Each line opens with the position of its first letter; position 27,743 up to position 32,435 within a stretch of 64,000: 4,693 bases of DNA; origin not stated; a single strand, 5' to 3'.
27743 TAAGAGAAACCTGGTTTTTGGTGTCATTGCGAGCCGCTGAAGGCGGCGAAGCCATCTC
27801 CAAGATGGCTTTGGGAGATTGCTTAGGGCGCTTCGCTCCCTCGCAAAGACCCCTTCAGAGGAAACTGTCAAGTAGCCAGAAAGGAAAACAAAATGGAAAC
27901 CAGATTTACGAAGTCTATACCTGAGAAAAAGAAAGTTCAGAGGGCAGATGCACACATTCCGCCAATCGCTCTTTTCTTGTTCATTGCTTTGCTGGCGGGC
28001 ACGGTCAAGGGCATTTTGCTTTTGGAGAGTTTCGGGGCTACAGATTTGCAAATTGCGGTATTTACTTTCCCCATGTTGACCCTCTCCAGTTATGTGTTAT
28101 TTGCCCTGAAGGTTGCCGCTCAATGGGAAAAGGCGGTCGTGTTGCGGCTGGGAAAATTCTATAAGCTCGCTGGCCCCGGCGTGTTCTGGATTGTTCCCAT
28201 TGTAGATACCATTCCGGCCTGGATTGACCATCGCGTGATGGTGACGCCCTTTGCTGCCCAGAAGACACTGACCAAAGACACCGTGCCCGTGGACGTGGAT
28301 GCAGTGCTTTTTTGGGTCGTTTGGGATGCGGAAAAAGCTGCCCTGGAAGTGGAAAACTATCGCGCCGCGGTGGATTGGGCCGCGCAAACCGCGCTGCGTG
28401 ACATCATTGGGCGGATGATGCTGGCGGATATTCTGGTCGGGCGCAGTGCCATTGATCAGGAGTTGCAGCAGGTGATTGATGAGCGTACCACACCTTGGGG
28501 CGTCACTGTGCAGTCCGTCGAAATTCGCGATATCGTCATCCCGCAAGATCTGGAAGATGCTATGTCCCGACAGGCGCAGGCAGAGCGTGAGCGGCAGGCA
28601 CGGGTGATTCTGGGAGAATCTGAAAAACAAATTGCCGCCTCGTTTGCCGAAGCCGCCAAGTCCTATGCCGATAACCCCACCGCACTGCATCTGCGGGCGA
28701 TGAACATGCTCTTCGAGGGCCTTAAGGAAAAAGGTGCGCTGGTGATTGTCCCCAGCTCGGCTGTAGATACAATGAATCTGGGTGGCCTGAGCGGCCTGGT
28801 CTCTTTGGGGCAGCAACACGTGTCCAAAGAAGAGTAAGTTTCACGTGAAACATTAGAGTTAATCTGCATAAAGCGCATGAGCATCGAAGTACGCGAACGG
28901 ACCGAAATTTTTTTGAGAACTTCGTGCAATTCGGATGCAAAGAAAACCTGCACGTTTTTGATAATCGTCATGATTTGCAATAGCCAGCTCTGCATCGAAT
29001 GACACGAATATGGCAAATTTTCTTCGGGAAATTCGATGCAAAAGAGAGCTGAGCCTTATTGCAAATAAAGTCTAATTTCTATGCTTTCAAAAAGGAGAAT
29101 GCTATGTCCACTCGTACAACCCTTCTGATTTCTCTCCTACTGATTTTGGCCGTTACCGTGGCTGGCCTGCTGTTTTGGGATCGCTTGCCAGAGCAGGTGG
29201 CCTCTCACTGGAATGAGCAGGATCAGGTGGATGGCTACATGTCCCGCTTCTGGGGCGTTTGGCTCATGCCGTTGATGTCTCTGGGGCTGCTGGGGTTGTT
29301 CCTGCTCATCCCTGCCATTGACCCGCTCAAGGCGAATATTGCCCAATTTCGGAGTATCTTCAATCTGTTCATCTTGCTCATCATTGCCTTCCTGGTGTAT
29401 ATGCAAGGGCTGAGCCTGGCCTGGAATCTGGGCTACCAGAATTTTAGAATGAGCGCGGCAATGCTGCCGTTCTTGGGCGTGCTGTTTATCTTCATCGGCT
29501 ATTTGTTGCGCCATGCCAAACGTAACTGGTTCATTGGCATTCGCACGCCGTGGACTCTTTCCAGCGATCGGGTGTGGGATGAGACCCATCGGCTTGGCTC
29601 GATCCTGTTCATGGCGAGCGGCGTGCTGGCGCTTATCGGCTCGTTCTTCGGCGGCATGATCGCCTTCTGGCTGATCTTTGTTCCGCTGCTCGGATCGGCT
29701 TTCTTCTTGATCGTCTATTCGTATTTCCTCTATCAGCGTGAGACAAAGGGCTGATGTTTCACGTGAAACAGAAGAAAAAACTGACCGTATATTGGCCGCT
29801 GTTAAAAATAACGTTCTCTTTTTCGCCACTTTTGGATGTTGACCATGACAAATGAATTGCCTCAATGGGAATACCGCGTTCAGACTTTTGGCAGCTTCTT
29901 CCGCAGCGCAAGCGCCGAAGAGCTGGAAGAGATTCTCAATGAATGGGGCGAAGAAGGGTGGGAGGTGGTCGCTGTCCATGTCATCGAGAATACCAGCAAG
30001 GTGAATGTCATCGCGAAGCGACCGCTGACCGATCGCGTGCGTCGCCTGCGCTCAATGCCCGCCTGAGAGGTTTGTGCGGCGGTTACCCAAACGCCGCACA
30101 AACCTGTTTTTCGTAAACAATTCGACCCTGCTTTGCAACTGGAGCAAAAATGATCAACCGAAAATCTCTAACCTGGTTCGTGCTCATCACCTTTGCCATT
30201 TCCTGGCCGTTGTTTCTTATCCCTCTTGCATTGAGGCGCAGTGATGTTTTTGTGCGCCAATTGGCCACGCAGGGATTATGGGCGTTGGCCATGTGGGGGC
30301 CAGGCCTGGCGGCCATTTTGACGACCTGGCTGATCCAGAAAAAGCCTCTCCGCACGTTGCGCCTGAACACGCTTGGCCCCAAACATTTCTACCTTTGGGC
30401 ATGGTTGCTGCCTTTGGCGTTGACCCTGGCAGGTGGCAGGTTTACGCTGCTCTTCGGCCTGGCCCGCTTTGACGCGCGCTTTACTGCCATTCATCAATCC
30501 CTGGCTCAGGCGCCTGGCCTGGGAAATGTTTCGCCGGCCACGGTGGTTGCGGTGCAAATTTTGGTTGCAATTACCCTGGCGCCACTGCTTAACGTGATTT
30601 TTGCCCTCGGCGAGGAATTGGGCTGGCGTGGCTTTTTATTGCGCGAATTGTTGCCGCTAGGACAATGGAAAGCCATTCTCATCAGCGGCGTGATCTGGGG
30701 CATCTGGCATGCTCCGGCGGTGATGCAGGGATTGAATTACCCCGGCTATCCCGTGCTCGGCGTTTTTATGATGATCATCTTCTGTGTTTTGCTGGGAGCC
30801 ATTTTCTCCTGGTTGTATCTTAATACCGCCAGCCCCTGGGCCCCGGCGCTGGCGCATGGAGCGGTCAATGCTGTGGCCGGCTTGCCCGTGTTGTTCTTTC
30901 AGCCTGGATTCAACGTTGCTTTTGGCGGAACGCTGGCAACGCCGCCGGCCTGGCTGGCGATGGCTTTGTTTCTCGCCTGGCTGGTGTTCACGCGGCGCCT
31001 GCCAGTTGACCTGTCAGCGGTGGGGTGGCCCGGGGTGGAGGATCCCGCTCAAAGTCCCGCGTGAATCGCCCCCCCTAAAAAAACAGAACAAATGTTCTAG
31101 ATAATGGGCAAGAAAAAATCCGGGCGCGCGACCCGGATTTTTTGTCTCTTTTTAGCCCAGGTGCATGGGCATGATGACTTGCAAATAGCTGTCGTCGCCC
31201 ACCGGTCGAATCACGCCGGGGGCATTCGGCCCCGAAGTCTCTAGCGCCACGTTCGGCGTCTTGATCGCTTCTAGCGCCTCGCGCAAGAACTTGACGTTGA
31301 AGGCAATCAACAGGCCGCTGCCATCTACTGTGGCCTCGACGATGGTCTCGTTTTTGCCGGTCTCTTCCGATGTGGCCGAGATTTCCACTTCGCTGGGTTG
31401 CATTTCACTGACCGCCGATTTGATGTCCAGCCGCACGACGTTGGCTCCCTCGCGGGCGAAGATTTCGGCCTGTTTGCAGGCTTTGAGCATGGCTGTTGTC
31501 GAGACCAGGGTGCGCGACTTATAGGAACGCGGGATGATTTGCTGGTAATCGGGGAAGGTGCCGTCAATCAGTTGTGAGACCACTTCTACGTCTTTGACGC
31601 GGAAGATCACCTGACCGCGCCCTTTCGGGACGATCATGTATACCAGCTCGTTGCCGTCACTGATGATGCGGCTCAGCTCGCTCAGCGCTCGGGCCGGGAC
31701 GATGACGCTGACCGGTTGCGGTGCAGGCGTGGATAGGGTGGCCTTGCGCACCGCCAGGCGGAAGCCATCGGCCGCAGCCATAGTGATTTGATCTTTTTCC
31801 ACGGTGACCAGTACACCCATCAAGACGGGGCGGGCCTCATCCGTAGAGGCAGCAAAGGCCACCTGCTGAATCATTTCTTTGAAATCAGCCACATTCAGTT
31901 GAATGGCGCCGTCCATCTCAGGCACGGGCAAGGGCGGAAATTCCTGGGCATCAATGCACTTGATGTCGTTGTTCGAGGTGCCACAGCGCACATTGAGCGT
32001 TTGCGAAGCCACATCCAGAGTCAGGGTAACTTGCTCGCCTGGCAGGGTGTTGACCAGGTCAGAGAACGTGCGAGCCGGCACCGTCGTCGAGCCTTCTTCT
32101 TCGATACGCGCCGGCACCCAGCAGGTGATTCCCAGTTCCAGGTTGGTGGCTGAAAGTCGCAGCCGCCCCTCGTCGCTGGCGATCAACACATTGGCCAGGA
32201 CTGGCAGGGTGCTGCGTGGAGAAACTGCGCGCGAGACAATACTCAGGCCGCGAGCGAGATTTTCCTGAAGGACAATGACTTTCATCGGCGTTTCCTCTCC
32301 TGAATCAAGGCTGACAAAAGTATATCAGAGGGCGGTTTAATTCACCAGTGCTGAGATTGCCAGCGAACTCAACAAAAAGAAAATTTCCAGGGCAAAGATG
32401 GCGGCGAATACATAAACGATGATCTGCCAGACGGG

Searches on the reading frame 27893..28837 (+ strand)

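Call 47: search_protein_families(library=pfam, proteins=[window:27893-28837:+], max_evalue=0.0001)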
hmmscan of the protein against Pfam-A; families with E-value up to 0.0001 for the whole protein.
window:27893-28837:+ (314 aa): 1 family
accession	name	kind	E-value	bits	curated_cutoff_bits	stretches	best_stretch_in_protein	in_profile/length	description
PF01145.31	Band_7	-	1e-36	127.1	23.6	1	75-244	3-175/176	SPFH domain / Band 7 family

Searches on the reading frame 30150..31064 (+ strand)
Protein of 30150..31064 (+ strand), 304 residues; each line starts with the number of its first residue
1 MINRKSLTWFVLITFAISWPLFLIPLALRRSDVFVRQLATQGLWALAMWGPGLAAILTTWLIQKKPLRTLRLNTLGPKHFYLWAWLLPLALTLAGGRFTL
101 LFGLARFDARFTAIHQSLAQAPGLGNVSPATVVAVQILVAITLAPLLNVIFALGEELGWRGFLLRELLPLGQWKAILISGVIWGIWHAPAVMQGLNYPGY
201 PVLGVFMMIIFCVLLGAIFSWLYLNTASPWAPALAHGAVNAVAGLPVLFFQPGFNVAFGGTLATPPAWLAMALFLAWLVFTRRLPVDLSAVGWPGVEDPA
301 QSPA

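Call 47: search_protein_families(library=pfam, proteins=[window:30150-31064:+], max_evalue=0.0001)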
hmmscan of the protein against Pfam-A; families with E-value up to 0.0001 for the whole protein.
window:30150-31064:+ (304 aa): 1 family
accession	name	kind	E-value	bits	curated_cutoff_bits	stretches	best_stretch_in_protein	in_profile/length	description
PF02517.21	Rce1-like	-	4.3e-19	69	22.4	1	142-242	6-93/93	Type II CAAX prenyl endopeptidase Rce1-like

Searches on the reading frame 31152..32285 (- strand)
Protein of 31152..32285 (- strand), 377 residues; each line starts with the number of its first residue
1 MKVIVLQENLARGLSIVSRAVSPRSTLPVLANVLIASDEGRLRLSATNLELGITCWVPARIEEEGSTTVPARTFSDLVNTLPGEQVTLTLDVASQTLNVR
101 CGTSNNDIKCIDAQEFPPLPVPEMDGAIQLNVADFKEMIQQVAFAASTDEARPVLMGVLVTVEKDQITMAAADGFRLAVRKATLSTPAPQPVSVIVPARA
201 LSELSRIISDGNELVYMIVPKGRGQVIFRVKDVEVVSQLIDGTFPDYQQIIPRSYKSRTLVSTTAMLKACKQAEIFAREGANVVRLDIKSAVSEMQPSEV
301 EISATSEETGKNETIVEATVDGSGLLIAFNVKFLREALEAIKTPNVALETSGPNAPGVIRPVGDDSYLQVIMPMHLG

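Call 47: search_protein_families(library=pfam, proteins=[window:31152-32285:-], max_evalue=0.0001)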
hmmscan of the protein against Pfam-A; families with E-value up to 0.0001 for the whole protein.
window:31152-32285:- (377 aa): 3 families
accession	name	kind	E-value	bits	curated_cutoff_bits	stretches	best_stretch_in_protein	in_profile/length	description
PF02767.21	DNA_pol3_beta_2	-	6.7e-38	130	27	1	130-246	2-116/116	DNA polymerase III beta subunit, central domain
PF00712.24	DNA_pol3_beta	-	1.1e-31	109.9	24.4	2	1-120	1-120/120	DNA polymerase III beta subunit, N-terminal domain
PF02768.20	DNA_pol3_beta_3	-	3.9e-25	88.4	27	1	249-374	2-120/121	DNA polymerase III beta subunit, C-terminal domain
